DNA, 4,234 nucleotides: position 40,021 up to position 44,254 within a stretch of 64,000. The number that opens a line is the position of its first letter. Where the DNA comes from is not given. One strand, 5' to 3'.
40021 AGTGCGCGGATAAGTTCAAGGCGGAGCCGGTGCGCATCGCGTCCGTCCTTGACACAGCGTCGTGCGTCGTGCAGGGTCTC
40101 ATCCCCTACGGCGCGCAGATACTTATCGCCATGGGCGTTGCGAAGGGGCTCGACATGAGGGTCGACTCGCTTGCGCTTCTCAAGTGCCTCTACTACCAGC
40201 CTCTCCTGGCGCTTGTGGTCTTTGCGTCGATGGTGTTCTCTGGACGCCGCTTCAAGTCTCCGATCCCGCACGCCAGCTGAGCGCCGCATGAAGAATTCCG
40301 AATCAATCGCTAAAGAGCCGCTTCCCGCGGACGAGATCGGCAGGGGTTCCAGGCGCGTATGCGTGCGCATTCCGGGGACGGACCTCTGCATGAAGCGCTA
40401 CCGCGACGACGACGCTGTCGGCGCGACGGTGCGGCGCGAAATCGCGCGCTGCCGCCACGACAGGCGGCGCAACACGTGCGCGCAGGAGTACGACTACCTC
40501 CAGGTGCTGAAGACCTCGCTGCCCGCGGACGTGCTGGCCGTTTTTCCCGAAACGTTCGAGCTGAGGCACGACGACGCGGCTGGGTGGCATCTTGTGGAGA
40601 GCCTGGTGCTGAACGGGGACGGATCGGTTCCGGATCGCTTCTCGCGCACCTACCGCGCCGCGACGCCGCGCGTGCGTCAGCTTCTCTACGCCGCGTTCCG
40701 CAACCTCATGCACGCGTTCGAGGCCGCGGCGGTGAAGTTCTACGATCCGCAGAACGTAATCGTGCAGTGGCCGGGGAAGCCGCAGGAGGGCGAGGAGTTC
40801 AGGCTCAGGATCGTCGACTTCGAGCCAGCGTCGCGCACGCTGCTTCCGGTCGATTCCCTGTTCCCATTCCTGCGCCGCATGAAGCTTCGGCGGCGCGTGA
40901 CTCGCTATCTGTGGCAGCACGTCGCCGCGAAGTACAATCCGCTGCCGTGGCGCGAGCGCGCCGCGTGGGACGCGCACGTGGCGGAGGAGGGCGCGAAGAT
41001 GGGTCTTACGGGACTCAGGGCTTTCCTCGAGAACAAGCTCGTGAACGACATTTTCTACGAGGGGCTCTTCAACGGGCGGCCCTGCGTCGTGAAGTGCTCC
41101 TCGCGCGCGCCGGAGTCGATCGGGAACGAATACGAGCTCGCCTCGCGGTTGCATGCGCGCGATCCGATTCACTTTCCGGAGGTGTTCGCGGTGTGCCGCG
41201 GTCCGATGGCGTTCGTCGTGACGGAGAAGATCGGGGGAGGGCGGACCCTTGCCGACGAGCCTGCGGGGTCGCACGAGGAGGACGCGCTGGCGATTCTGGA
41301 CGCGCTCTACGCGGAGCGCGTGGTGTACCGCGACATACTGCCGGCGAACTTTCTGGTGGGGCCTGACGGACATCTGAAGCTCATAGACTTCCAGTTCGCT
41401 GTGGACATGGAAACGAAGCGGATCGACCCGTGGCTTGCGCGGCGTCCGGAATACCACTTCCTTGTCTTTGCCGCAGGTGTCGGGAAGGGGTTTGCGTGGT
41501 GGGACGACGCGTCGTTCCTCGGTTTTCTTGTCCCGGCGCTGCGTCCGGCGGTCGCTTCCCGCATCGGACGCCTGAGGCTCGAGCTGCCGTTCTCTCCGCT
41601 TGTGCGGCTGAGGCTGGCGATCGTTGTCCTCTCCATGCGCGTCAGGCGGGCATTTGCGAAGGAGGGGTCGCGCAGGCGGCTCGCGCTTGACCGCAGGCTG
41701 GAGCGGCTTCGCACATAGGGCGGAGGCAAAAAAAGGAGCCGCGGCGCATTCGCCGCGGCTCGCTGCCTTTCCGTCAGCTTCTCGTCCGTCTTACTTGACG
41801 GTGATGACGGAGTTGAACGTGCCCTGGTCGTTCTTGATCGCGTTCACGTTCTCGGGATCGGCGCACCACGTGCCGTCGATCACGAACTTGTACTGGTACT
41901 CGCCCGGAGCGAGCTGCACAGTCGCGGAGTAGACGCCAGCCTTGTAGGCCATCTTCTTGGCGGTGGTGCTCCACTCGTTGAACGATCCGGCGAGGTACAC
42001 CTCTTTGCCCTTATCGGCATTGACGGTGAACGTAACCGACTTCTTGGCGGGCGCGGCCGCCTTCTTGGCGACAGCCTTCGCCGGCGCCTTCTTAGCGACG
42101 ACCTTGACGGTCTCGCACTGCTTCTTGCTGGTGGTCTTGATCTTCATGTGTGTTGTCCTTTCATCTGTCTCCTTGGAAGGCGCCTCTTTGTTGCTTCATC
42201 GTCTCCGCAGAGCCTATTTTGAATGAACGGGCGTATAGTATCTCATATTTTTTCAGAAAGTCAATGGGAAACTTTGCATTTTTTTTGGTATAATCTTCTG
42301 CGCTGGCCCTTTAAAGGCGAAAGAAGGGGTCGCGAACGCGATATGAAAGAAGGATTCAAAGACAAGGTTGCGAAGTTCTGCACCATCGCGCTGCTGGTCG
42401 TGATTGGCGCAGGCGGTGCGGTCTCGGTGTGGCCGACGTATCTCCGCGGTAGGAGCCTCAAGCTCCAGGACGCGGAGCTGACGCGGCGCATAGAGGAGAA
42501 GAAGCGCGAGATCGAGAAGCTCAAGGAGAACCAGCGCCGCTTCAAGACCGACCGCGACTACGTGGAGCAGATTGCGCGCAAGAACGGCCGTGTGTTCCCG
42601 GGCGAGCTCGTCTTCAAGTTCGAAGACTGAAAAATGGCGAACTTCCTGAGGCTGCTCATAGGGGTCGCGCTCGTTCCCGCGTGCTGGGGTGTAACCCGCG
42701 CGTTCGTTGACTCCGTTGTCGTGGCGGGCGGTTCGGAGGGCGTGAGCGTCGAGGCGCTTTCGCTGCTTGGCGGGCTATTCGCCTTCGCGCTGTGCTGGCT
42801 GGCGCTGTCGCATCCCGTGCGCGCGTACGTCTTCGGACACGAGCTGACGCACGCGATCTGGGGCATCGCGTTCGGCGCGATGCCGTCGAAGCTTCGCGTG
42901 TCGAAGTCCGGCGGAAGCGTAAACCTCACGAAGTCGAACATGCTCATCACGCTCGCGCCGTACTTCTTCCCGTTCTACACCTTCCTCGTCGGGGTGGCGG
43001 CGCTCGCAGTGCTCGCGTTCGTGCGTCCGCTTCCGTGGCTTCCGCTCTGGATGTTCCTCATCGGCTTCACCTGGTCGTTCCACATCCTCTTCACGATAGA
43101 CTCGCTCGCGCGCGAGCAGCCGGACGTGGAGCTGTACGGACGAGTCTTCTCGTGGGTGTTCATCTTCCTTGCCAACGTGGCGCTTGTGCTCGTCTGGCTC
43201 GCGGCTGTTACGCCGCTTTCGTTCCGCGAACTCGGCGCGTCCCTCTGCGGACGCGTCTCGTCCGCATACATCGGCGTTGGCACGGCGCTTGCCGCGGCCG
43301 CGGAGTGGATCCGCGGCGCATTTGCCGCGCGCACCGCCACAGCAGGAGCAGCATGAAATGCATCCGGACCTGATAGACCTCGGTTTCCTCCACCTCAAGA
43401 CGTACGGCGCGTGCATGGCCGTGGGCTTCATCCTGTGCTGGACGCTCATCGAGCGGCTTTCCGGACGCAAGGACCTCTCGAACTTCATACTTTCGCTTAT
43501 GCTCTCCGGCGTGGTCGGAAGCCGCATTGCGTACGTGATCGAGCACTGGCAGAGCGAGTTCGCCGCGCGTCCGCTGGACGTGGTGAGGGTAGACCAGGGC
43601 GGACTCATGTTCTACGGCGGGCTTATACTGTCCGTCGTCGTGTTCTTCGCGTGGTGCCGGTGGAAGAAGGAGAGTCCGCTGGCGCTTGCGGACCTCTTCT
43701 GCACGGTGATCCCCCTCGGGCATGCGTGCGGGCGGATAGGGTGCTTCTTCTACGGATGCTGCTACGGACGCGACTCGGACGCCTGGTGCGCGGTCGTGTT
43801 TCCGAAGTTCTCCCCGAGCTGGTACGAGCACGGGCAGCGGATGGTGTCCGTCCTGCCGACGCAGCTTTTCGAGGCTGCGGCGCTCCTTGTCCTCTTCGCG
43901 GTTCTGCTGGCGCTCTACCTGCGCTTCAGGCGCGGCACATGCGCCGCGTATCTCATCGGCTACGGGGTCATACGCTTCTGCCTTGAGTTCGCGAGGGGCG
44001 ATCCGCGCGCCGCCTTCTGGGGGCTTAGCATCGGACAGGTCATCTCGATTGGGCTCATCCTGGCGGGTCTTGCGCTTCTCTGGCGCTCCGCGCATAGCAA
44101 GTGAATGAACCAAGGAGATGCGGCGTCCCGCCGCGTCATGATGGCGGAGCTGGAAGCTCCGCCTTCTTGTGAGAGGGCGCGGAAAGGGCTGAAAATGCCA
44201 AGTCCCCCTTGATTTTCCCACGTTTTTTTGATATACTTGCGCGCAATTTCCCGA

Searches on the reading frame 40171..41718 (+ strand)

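Call 81: search_protein_families(library=pfam, proteins=[window:40171-41718:+], max_evalue=0.001)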
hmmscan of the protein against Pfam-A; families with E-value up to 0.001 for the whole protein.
window:40171-41718:+ (515 aa): 1 family
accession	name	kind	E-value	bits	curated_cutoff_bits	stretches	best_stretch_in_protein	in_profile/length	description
PF00069.31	Pkinase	-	7.4e-07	29.3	31.7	1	373-416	108-151/263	Protein kinase domain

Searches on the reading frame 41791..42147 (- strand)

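Call 81: search_protein_families(library=pfam, proteins=[window:41791-42147:-], max_evalue=0.001)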
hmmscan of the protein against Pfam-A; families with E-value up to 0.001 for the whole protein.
window:41791-42147:- (118 aa): 4 families
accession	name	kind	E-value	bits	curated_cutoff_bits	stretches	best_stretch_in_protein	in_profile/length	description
PF16561.11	AMPK1_CBM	-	1.3e-18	67.4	26.8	1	45-118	9-80/85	Glycogen recognition site of AMP-activated protein kinase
PF02922.24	CBM_48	-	6.3e-08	33.3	22.4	1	35-97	10-73/83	Carbohydrate-binding module 48 (Isoamylase N-terminal domain)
PF22058.2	X25_BaPul_like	-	9.2e-06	26.1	27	1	57-99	16-61/87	Pullulanase X25 domain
PF16760.10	CBM53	-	0.00028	21.6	27.6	1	47-85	10-54/57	Starch/carbohydrate-binding module (family 53)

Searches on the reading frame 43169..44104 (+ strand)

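Call 81: search_protein_families(library=pfam, proteins=[window:43169-44104:+], max_evalue=0.001)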
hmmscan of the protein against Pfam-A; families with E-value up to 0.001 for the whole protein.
window:43169-44104:+ (311 aa): 1 family
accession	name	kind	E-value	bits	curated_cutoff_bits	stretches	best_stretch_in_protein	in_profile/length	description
PF01790.23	LGT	-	1.6e-54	185.3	24.9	1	66-305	1-239/240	Prolipoprotein diacylglyceryl transferase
